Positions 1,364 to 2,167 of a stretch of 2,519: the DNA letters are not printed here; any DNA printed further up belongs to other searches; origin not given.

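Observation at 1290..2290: Two-module mosaic with sharply different base composition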

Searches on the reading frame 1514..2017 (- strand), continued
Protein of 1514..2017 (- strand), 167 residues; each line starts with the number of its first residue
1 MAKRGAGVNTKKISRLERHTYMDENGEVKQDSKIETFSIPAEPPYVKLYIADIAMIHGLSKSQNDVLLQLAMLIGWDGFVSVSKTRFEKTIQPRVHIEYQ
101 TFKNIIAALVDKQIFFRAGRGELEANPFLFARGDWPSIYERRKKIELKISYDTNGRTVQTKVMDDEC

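Call 85: find_related_loci(query=A1, collection=genome_contigs, flank=3000)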
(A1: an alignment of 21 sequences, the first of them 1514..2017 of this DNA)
Query A1 (167 aa) in genome_contigs; peptide patterns used: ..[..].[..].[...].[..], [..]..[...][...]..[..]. (x = any residue, [..] = any of these).
85 stretches matched a pattern; 33 encode a relative of the query (tblastn E <= 1e-3); 33 distinct loci.
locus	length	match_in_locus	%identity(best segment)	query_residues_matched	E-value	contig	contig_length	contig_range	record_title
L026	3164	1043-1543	100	1-167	3e-117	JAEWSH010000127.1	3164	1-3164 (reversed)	MAG: Bacillota bacterium isolate OH_SBrB_98 k127_785201, whole genome shotgun sequence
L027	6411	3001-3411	58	24-160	6e-53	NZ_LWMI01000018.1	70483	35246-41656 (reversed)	Candidatus Arsenophonus triatominarum strain ATi contig000018, whole genome shotgun sequence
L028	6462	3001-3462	43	11-164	2e-35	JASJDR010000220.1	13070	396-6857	MAG: Xenococcus sp. MO_188.B8 MO_188.c_5270, whole genome shotgun sequence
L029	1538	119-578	56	12-163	8e-33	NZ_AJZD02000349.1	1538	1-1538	Vibrio splendidus 12E03 12E03_contig_84, whole genome shotgun sequence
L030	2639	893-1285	38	19-149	4e-30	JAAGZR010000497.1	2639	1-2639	MAG: Aliivibrio sp. isolate Ust_30 UstG_CONTIG2316831, whole genome shotgun sequence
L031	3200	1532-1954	37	13-155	1e-28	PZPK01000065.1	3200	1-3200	MAG: Oleiphilus sp. isolate bin156 scaffold_35150, whole genome shotgun sequence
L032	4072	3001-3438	37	24-165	2e-28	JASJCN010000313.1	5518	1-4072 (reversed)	MAG: Myxococcota bacterium isolate MO_167.B22 MO_167.c_10676, whole genome shotgun sequence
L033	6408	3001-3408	38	25-161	2e-26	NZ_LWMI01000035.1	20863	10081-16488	Candidatus Arsenophonus triatominarum strain ATi contig000035, whole genome shotgun sequence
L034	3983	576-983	38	25-161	2e-26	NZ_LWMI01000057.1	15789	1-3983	Candidatus Arsenophonus triatominarum strain ATi contig000057, whole genome shotgun sequence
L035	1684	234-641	38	25-161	1e-26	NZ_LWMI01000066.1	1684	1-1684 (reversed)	Candidatus Arsenophonus triatominarum strain ATi contig000066, whole genome shotgun sequence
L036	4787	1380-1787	38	25-161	2e-26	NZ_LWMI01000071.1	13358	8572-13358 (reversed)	Candidatus Arsenophonus triatominarum strain ATi contig000071, whole genome shotgun sequence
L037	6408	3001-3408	38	25-161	2e-26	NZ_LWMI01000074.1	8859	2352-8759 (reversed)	Candidatus Arsenophonus triatominarum strain ATi contig000074, whole genome shotgun sequence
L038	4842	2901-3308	38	25-161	2e-26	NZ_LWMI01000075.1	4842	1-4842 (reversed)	Candidatus Arsenophonus triatominarum strain ATi contig000075, whole genome shotgun sequence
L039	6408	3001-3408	38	25-161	2e-26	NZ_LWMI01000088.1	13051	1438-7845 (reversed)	Candidatus Arsenophonus triatominarum strain ATi contig000088, whole genome shotgun sequence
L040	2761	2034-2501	33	10-165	9e-25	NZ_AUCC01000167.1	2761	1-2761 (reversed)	Arsenophonus nasoniae DSM 15247 G468DRAFT_scaffold00161.161_C, whole genome shotgun sequence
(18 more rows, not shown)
